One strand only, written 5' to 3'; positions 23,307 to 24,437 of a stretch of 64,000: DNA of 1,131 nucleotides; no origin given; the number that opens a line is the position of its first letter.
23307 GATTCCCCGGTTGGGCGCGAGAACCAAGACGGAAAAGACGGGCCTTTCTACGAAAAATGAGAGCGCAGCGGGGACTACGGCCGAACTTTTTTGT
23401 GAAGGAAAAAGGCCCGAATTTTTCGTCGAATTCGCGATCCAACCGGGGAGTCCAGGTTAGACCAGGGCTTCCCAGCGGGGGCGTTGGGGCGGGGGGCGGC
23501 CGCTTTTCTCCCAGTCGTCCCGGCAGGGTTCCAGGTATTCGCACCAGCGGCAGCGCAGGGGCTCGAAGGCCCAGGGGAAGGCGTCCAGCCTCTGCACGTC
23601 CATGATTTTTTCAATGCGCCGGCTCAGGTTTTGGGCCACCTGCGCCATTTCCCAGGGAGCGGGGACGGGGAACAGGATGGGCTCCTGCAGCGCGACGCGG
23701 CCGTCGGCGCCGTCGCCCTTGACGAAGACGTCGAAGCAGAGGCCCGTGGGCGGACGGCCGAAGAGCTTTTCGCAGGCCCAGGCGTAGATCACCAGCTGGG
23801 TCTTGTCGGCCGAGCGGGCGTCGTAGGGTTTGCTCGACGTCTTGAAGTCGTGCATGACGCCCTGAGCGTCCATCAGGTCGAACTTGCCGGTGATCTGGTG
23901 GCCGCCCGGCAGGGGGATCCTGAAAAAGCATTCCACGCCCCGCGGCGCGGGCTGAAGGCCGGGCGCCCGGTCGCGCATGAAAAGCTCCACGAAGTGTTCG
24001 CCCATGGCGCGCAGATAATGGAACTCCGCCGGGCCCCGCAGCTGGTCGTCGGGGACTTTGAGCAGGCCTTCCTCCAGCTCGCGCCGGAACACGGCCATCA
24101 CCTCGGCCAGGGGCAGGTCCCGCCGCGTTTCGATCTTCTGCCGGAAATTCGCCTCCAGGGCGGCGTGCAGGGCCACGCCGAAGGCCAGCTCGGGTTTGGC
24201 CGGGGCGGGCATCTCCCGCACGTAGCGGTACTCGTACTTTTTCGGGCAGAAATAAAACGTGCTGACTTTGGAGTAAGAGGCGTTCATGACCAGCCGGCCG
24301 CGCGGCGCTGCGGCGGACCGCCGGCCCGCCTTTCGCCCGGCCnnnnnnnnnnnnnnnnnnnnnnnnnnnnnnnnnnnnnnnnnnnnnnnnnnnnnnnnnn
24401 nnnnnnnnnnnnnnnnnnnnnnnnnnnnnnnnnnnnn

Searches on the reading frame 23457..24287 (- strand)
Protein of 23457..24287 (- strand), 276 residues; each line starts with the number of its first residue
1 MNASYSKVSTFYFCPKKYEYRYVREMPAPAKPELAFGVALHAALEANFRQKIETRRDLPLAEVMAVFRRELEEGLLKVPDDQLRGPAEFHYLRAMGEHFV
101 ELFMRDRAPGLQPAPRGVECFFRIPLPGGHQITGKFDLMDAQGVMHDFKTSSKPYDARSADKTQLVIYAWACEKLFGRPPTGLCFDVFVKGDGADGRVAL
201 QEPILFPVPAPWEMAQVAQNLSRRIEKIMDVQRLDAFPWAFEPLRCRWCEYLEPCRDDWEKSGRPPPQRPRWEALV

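Call 3: search_protein_families(library=pfam, proteins=[window:23457-24287:-], max_evalue=0.01)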
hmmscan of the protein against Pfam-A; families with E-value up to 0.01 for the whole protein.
window:23457-24287:- (276 aa): 2 families
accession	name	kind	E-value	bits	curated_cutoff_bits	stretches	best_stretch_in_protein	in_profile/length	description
PF12705.13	PDDEXK_1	-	2.4e-22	80.5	22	1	3-256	2-247/247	PD-(D/E)XK nuclease superfamily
PF01930.23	Cas_Cas4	-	0.00046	20.8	22.7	0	134-173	54-93/160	Domain of unknown function DUF83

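Call 4: search_protein_families(library=padloc, proteins=[window:23457-24287:-], max_evalue=0.01)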
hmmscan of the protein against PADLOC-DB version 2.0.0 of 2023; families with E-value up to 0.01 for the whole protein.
window:23457-24287:- (276 aa): 8 families
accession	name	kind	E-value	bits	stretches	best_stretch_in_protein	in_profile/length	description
PDLC00943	Cas4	-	4.3e-09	34.6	1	131-174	67-111/180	CRISPR-associated protein Cas4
PDLC00944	Cas4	-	1.8e-08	32.8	1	140-255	77-176/177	Cas4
PDLC01250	Cas4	-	3.2e-08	32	1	129-193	59-108/168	"CAS-I,CAS-II,CAS-III,CAS-IV,CAS-V,CAS-VI; acquisition_associated"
PDLC01447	Cas4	-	8.7e-08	30.8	1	2-173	4-94/161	"CAS-I,CAS-II,CAS-III,CAS-IV,CAS-V,CAS-VI; acquisition_associated"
PDLC02083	Cas4_II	-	0.00012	20.6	0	144-179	88-121/186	-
PDLC01611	Cas4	-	0.00026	19.3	0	135-177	54-94/158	"CAS-I,CAS-II,CAS-III,CAS-IV,CAS-V,CAS-VI; acquisition_associated"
PDLC01772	Cas4b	-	0.0035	15.8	0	135-168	60-90/164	-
PDLC00059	DruK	-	0.009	13.2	0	131-260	125-239/326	PD-(D/E)XK nuclease superfamily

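Call 5: search_protein_families(library=ncbifam, proteins=[window:23457-24287:-], max_evalue=0.01)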
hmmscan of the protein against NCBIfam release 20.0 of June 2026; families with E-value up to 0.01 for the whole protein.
window:23457-24287:- (276 aa): 1 family
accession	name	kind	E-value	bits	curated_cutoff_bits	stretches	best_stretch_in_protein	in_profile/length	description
TIGR00372.1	cas4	equivalog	1.6e-08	34.6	65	0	131-174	67-111/180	CRISPR-associated protein Cas4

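Call 8: find_homologous_proteins(query=window:23457-24287:-)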
Query window:23457-24287:- (276 aa): 54 proteins with E <= 0.001 among 877 candidates.
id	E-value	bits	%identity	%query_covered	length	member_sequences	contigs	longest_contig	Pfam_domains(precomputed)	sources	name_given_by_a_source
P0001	4.9e-190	649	100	100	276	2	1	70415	PF12705.14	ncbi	ncbi:MAG: RecB family exonuclease [Elusimicrobiota bacterium]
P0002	1.1e-133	464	71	100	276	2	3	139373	PF12705.14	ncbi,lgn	-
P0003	3.0e-133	462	70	100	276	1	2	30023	PF01930.24,PF12705.14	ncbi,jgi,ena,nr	ncbi:MAG TPA: PD-(D/E)XK nuclease family protein [Elusimicrobiota bacterium]|nr:PD-(D/E)XK nuclease 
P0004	3.7e-133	462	70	100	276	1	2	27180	PF12705.14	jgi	-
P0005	1.5e-132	460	70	100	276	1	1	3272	PF12705.14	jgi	jgi:CRISPR/Cas system-associated exonuclease Cas4 (RecB family)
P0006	1.0e-130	454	70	100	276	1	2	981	PF12705.14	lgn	-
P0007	1.4e-126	440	65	100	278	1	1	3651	PF12705.14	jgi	jgi:CRISPR/Cas system-associated exonuclease Cas4 (RecB family)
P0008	1.7e-125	437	67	100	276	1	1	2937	PF01930.24,PF12705.14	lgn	-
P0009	3.1e-125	436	68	100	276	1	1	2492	PF01930.24,PF12705.14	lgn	-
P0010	5.8e-125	435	67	100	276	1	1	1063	PF12705.14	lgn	-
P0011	5.8e-125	435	65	100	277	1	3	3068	PF01930.24,PF12705.14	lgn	-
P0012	1.7e-124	433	66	100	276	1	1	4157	PF01930.24,PF12705.14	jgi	jgi:CRISPR/Cas system-associated exonuclease Cas4 (RecB family)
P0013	8.8e-124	431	66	100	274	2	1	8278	PF01930.24,PF12705.14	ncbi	-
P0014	3.1e-123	429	66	100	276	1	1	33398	PF12705.14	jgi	jgi:CRISPR/Cas system-associated exonuclease Cas4 (RecB family)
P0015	2.6e-122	426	66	100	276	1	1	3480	PF12705.14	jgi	jgi:CRISPR/Cas system-associated exonuclease Cas4 (RecB family)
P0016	6.9e-122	425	64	100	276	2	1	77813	PF12705.14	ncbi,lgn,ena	-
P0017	2.5e-121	423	64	100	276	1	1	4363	PF12705.14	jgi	jgi:CRISPR/Cas system-associated exonuclease Cas4 (RecB family)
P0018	3.1e-121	423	66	100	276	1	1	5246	PF12705.14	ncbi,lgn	-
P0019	7.5e-120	418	64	100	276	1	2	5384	PF12705.14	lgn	-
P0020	1.2e-118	414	62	100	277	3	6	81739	PF12705.14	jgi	jgi:CRISPR/Cas system-associated exonuclease Cas4 (RecB family)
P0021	4.5e-118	412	65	98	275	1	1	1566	PF12705.14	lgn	-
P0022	1.1e-117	411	63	100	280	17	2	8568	PF12705.14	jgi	-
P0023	3.7e-117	409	64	100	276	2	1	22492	PF12705.14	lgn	-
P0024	3.3e-116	406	64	100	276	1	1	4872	PF12705.14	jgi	jgi:hypothetical protein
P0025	1.3e-115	404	62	97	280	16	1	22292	PF12705.14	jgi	-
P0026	1.4e-114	401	62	100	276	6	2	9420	PF12705.14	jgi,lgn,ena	-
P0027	1.7e-114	401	63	100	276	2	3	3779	PF12705.14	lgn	-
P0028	1.9e-114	400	63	100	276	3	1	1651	PF12705.14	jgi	jgi:hypothetical protein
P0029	2.2e-114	400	61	100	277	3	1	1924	PF12705.14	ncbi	-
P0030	6.4e-114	399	64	100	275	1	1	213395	PF12705.14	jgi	jgi:CRISPR/Cas system-associated exonuclease Cas4 (RecB family)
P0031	8.0e-114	398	61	100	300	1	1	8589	PF01930.24,PF12705.14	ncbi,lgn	-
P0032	8.1e-114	398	63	97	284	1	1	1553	PF12705.14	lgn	-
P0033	3.3e-112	393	61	100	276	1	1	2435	PF12705.14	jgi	jgi:CRISPR/Cas system-associated exonuclease Cas4 (RecB family)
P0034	3.9e-112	393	60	100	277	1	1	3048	PF12705.14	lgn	-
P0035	6.8e-112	392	63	100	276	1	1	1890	PF12705.14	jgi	jgi:CRISPR/Cas system-associated exonuclease Cas4 (RecB family)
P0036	1.7e-111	391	63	100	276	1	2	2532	PF12705.14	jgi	jgi:hypothetical protein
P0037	7.8e-111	389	58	97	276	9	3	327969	PF12705.14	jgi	jgi:CRISPR/Cas system-associated exonuclease Cas4 (RecB family)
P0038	7.1e-110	385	58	100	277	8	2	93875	PF12705.14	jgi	jgi:CRISPR/Cas system-associated exonuclease Cas4 (RecB family)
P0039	1.3e-109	385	58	100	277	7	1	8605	PF12705.14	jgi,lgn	jgi:CRISPR/Cas system-associated exonuclease Cas4 (RecB family)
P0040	2.9e-109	383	57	100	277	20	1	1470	PF12705.14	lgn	-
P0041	8.9e-109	382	62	100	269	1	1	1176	PF12705.14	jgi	jgi:CRISPR/Cas system-associated exonuclease Cas4 (RecB family)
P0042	1.9e-108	381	59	97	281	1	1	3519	PF12705.14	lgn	-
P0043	3.7e-108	380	61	97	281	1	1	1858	PF12705.14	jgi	jgi:hypothetical protein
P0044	4.1e-108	380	61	97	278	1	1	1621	PF12705.14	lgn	-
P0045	1.7e-105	371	55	97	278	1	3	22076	PF12705.14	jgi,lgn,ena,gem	-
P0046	1.4e-104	368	59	100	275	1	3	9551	PF12705.14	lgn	-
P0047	7.5e-104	366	57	100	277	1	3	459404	PF12705.14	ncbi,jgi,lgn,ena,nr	ncbi:MAG TPA: PD-(D/E)XK nuclease family protein [Elusimicrobiota bacterium]|nr:PD-(D/E)XK nuclease 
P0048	3.2e-103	364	57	94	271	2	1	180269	PF12705.14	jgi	jgi:CRISPR/Cas system-associated exonuclease Cas4 (RecB family)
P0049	3.8e-94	334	62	82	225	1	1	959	PF12705.14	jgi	jgi:hypothetical protein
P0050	2.8e-89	318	61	82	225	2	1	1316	PF12705.14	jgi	jgi:hypothetical protein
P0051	1.7e-81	292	69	66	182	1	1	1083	PF12705.14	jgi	jgi:hypothetical protein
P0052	1.7e-79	286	66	67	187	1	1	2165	PF01930.24,PF12705.14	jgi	jgi:hypothetical protein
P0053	2.2e-77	279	51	95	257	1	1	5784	PF01930.24,PF12705.14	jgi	-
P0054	1.3e-62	230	63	57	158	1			PF12705.14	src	-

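Call 9: find_encoding_contigs(protein=P0047, flank=10000, max_places=3)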
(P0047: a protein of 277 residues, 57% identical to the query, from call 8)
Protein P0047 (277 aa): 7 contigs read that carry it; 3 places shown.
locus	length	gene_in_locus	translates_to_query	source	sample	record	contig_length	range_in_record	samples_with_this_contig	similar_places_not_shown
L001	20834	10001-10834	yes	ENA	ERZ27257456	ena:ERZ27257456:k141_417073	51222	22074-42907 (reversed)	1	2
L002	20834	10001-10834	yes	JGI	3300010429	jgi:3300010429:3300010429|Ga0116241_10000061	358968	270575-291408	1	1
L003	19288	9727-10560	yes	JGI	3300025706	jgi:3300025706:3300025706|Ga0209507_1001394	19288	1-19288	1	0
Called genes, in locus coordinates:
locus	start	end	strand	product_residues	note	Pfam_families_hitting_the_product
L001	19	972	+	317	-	PF02195:ParB_N, PF17762:HTH_ParB, PF20432:Xre-like-HTH (faint), PF23552:ParB_C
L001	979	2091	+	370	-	-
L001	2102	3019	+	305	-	PF00565:SNase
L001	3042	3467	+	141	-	-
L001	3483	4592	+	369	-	PF13439:Glyco_transf_4, PF13579:Glyco_trans_4_4, PF20706:GT4-conflict (weak), PF00534:Glycos_transf_1, PF13692:Glyco_trans_1_4, PF13524:Glyco_trans_1_2 (weak)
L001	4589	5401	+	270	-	-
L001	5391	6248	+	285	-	-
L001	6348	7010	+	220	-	PF04367:DUF502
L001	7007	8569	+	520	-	PF01590:GAF, PF13185:GAF_2, PF13492:GAF_3, PF00989:PAS (weak), PF08448:PAS_4 (weak), PF13426:PAS_9, PF00512:HisKA, PF02518:HATPase_c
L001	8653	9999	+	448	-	PF01523:PmbA_TldD_1st (weak), PF19290:PmbA_TldD_2nd, PF19289:PmbA_TldD_3rd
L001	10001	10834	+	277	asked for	PF12705:PDDEXK_1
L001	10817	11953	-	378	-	PF00988:CPSase_sm_chain, PF00117:GATase, PF07722:Peptidase_C26 (weak)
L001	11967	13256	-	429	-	PF00709:Adenylsucc_synt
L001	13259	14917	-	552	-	PF02511:Thy1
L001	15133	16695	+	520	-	PF02310:B12-binding, PF04055:Radical_SAM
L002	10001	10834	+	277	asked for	PF12705:PDDEXK_1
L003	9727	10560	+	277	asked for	PF12705:PDDEXK_1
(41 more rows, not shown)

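Call 10: find_encoding_contigs(protein=P0037, flank=10000, max_places=3)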
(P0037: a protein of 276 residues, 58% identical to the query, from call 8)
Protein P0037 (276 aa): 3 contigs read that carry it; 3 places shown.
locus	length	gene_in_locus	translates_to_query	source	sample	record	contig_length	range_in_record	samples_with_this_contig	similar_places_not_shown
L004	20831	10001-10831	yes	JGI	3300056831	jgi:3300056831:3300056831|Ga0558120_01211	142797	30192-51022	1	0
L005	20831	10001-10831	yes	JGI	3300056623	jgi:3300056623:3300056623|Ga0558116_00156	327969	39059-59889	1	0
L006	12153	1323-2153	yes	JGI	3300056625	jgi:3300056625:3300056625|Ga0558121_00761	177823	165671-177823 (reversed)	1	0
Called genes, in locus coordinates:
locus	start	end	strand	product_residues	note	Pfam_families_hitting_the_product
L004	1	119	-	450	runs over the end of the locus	PF00875:DNA_photolyase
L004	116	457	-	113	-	PF04342:DMT_6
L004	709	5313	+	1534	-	PF00310:GATase_2, PF04898:Glu_syn_central, PF01645:Glu_synthase, PF01493:GXGXG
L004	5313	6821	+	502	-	PF14691:Fer4_20, PF00070:Pyr_redox, PF00890:FAD_binding_2 (weak), PF01266:DAO (weak), PF01593:Amino_oxidase, PF03486:HI0933_like (weak), PF07992:Pyr_redox_2, PF13450:NAD_binding_8, +7 more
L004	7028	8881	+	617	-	PF01590:GAF, PF13185:GAF_2, PF13492:GAF_3, PF13426:PAS_9 (faint), PF00512:HisKA, PF02518:HATPase_c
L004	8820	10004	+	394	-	PF19289:PmbA_TldD_3rd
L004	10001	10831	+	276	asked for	PF12705:PDDEXK_1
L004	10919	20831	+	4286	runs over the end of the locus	PF01436:NHL (faint), PF01731:Arylesterase (faint), PF10282:Lactonase (faint), PF00041:fn3 (faint), PF16656:Pur_ac_phosph_N (faint), PF01839:FG-GAP (faint), PF13517:FG-GAP_3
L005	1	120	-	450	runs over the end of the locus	PF00875:DNA_photolyase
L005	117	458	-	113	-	PF04342:DMT_6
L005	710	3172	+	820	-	PF00310:GATase_2, PF04898:Glu_syn_central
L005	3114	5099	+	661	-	PF01645:Glu_synthase, PF01493:GXGXG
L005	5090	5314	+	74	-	-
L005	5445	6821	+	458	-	PF14691:Fer4_20, PF00070:Pyr_redox, PF00890:FAD_binding_2 (weak), PF01266:DAO (weak), PF01593:Amino_oxidase, PF03486:HI0933_like (weak), PF07992:Pyr_redox_2, PF13450:NAD_binding_8, +7 more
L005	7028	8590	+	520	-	PF01590:GAF, PF13185:GAF_2, PF13492:GAF_3, PF13426:PAS_9 (weak), PF00512:HisKA, PF02518:HATPase_c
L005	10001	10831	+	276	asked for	PF12705:PDDEXK_1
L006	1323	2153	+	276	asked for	PF12705:PDDEXK_1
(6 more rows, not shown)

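Call 11: find_encoding_contigs(protein=P0002, flank=10000, max_places=3)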
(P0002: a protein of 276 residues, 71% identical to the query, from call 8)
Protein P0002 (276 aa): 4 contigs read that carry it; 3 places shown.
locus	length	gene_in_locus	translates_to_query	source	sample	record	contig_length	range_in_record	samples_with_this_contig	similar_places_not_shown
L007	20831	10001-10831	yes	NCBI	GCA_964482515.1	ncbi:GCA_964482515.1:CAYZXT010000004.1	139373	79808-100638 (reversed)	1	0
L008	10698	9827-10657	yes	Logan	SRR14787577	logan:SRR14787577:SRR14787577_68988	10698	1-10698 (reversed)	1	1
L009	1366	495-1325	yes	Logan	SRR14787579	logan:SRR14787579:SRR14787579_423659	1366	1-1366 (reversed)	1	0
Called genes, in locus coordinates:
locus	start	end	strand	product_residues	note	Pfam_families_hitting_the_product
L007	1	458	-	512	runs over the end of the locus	PF14849:YidC_periplas, PF02096:60KD_IMP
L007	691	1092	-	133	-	PF00825:Ribonuclease_P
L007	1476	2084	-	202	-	PF00578:AhpC-TSA, PF08534:Redoxin, PF10417:1-cysPrx_C (weak)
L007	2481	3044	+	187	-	PF02834:LigT_PEase, PF10469:AKAP7_NLS (weak), PF13563:2_5_RNA_ligase2, PF02834:LigT_PEase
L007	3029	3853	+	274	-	PF01522:Polysacc_deac_1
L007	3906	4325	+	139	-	PF03652:RuvX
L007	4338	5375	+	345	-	PF02618:YceG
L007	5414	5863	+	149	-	-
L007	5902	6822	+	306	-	-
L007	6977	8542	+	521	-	PF01590:GAF, PF13185:GAF_2, PF13492:GAF_3, PF00989:PAS, PF13426:PAS_9 (weak), PF00512:HisKA, PF02518:HATPase_c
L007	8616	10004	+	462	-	PF01523:PmbA_TldD_1st (weak), PF19290:PmbA_TldD_2nd, PF19289:PmbA_TldD_3rd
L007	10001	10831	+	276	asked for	PF12705:PDDEXK_1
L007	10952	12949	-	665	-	PF00027:cNMP_binding, PF01734:Patatin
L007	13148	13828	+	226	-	PF00027:cNMP_binding, PF13545:HTH_Crp_2, PF00325:Crp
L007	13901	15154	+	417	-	PF00152:tRNA-synt_2 (faint), PF13393:tRNA-synt_His, PF00587:tRNA-synt_2b, PF03129:HGTP_anticodon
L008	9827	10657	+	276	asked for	PF12705:PDDEXK_1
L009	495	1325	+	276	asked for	PF12705:PDDEXK_1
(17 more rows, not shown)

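Call 13: find_encoding_contigs(protein=P0030, flank=8000, max_places=2)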
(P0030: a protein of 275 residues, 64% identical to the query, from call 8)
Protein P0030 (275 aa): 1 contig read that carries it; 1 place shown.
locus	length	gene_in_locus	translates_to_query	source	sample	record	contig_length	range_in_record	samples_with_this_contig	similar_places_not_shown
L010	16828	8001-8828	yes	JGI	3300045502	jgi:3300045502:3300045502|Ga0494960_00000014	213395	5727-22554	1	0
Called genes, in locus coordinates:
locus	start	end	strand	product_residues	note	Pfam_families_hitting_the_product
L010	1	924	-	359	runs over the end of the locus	PF03739:LptF_LptG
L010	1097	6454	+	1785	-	PF14349:SprA_N (weak)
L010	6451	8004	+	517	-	PF01590:GAF, PF13185:GAF_2, PF13492:GAF_3, PF08448:PAS_4, PF00512:HisKA, PF02518:HATPase_c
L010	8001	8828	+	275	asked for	PF12705:PDDEXK_1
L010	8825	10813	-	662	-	PF00027:cNMP_binding, PF01734:Patatin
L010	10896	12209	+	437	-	PF13393:tRNA-synt_His, PF00587:tRNA-synt_2b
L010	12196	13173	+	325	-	-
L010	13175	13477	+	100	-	PF14213:DUF4325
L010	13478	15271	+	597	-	PF01336:tRNA_anti-codon, PF00152:tRNA-synt_2, PF02938:GAD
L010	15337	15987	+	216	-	PF13489:Methyltransf_23, PF08241:Methyltransf_11, PF08242:Methyltransf_12 (weak), PF13649:Methyltransf_25 (faint)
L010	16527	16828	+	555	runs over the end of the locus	PF26626:DUF8201 (weak)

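Call 14: find_encoding_contigs(protein=P0048, flank=8000, max_places=2)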
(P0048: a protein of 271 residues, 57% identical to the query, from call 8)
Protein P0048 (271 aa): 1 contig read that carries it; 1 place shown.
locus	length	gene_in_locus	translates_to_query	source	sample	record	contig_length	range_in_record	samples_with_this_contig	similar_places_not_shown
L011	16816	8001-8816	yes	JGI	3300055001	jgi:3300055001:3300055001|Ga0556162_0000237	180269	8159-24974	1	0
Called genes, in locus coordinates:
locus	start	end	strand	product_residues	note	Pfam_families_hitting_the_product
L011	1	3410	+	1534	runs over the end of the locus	PF00310:GATase_2, PF04898:Glu_syn_central, PF01645:Glu_synthase, PF01493:GXGXG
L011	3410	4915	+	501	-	PF14691:Fer4_20, PF00070:Pyr_redox, PF00890:FAD_binding_2 (weak), PF01266:DAO (weak), PF01593:Amino_oxidase, PF03486:HI0933_like (weak), PF07992:Pyr_redox_2, PF13450:NAD_binding_8, +6 more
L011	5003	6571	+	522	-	PF01590:GAF, PF13185:GAF_2, PF13492:GAF_3, PF12860:PAS_7 (weak), PF00512:HisKA, PF02518:HATPase_c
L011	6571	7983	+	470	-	PF01523:PmbA_TldD_1st (weak), PF19290:PmbA_TldD_2nd (weak), PF19289:PmbA_TldD_3rd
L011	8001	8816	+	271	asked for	PF12705:PDDEXK_1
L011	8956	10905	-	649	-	PF00027:cNMP_binding, PF01734:Patatin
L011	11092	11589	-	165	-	PF07963:N_methyl (weak)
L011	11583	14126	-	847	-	PF13620:CarboxypepD_reg (weak), PF13715:CarbopepD_reg_2 (faint), PF22904:NOMO1-like_2nd (faint)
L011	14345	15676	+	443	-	-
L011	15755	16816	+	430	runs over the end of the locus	PF13393:tRNA-synt_His, PF00587:tRNA-synt_2b, PF03129:HGTP_anticodon (weak)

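Call 16: find_related_loci(query=A1, collection=genome_contigs, flank=10000)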
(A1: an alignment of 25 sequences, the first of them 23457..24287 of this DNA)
Query A1 (276 aa) in genome_contigs; peptide patterns used: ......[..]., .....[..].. (x = any residue, [..] = any of these).
70 stretches matched a pattern; 10 encode a relative of the query (tblastn E <= 1e-3); 10 distinct loci.
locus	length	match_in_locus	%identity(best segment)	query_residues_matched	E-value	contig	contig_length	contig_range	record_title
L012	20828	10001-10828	71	1-276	8e-134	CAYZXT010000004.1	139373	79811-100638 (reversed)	MAG TPA_asm: uncultured Elusimicrobia sp. isolate SRP323723_co1_143 genome assembly, contig: NODE_99_length_139373_cov_8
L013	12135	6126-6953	68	1-276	5e-130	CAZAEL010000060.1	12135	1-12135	MAG TPA_asm: uncultured Elusimicrobia sp. isolate binchicken_co130_1 genome assembly, contig: NODE_4150_length_12135_cov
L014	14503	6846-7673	63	1-276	4e-119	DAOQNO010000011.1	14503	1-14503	MAG TPA_asm: Elusimicrobiota bacterium isolate AMR_MDS_0494 NODE_1691_length_14503_cov_5.423657, whole genome shotgun se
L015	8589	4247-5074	61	1-276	8e-118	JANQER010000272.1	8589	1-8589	MAG: Elusimicrobia bacterium isolate PL23a_bin.39 k99_2465803, whole genome shotgun sequence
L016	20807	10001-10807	59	1-269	7e-114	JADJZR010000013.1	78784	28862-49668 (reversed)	MAG: Elusimicrobia bacterium isolate Lyne_18-Q3-R50-59_MAXAC.215 tig00020526-10-788010, whole genome shotgun sequence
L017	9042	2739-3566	63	1-276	2e-112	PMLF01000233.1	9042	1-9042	MAG: Elusimicrobia bacterium isolate fen_1173 73.20120600_E1D.151_contig_59975, whole genome shotgun sequence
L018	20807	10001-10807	58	1-269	2e-112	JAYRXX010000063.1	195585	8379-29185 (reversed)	MAG: Elusimicrobiota bacterium isolate EBPR_ori4bin.9 k141_202603, whole genome shotgun sequence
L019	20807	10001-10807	57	1-269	2e-107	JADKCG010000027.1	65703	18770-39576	MAG: Elusimicrobia bacterium isolate OdNE_18-Q3-R46-58_BATAC.493 tig00028871-10-655050, whole genome shotgun sequence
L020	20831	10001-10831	57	1-276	1e-106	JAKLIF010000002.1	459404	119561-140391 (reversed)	MAG: Elusimicrobia bacterium isolate RA.bin80 RA.bin80_2, whole genome shotgun sequence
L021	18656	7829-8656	70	1-276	9e-135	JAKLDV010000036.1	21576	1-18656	MAG: Elusimicrobia bacterium isolate RA.bin118 RA.bin118_36, whole genome shotgun sequence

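Call 18: find_encoding_contigs(protein=P0001, flank=10000, max_places=2)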
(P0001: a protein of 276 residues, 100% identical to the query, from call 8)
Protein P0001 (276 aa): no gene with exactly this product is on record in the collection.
